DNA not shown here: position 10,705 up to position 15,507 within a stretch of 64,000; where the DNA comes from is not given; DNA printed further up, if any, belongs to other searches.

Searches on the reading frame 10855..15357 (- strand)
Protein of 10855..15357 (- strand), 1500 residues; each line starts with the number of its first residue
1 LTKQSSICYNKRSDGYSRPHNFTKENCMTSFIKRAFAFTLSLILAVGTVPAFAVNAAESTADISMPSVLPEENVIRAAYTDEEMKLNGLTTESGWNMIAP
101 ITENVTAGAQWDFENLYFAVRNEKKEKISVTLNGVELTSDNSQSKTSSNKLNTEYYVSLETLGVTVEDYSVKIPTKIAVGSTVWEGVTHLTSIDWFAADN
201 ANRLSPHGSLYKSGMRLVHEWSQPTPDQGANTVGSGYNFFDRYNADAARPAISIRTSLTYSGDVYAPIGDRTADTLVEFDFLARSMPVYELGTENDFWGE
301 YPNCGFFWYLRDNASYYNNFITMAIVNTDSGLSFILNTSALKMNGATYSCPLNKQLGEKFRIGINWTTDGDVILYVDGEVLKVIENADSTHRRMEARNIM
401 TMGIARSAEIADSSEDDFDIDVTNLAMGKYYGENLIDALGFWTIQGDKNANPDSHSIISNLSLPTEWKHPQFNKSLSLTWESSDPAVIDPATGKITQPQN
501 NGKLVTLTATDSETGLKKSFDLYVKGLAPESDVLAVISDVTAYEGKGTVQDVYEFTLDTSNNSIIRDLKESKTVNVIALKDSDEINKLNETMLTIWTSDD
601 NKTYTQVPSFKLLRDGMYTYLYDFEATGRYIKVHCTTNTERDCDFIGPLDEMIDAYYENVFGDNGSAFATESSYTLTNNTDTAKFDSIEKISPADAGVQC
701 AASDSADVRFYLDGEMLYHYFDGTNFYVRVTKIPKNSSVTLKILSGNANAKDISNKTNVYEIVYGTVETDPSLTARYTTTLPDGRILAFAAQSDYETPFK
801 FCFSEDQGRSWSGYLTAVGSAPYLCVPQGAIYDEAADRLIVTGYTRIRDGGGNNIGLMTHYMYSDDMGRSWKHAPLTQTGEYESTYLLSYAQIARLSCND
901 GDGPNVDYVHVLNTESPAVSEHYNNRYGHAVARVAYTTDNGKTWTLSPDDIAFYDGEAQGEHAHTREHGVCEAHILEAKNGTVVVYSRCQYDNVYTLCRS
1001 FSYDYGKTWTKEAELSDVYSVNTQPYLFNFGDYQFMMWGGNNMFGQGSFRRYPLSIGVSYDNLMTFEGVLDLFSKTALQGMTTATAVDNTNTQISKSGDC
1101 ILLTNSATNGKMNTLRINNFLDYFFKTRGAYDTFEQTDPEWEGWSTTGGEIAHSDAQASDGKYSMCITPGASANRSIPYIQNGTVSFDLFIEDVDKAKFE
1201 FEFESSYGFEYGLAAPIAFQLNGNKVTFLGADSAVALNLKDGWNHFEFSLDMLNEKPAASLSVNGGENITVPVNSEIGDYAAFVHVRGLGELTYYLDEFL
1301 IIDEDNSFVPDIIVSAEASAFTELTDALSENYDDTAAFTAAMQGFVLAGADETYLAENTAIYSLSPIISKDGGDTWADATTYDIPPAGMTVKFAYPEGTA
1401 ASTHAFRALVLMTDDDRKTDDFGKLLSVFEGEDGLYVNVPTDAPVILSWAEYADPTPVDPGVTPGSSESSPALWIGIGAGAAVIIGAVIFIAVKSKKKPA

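Call 4: search_protein_families(library=pfam, proteins=[window:10855-15357:-], max_evalue=1)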
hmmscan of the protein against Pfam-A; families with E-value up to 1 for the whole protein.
window:10855-15357:- (1500 aa): 9 families
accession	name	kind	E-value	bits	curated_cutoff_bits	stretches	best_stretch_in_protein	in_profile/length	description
PF13088.12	BNR_2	-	1.5e-12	47.9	31.4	1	856-1074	79-256/277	BNR repeat-like domain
PF20578.4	aBig_2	-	8e-07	29.2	27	1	452-525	16-87/89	Atrophied bacterial Ig domain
PF24316.1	Tli3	-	2.5e-06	28.3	27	1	825-878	50-103/129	T6SS Tli3 immunity protein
PF10102.14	DUF2341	-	7.3e-05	23.6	23.4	1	706-762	3-67/84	Domain of unknown function (DUF2341)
PF02012.26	BNR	-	0.00049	20.1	27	1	936-945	2-11/12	BNR/Asp-box repeat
PF22633.2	F5_F8_type_C_2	-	0.00072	20.6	27.8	1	559-633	17-91/91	NedA-like, galactose-binding domain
PF00754.31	F5_F8_type_C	-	0.0014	19.2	28.2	1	561-640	34-118/127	F5/8 type C domain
PF07867.16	DUF1654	-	0.038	14.2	27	1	1407-1453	23-69/70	Protein of unknown function (DUF1654)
PF03404.22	Mo-co_dimer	-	0.16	12.4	22.7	0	928-947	42-61/138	Mo-co oxidoreductase dimerisation domain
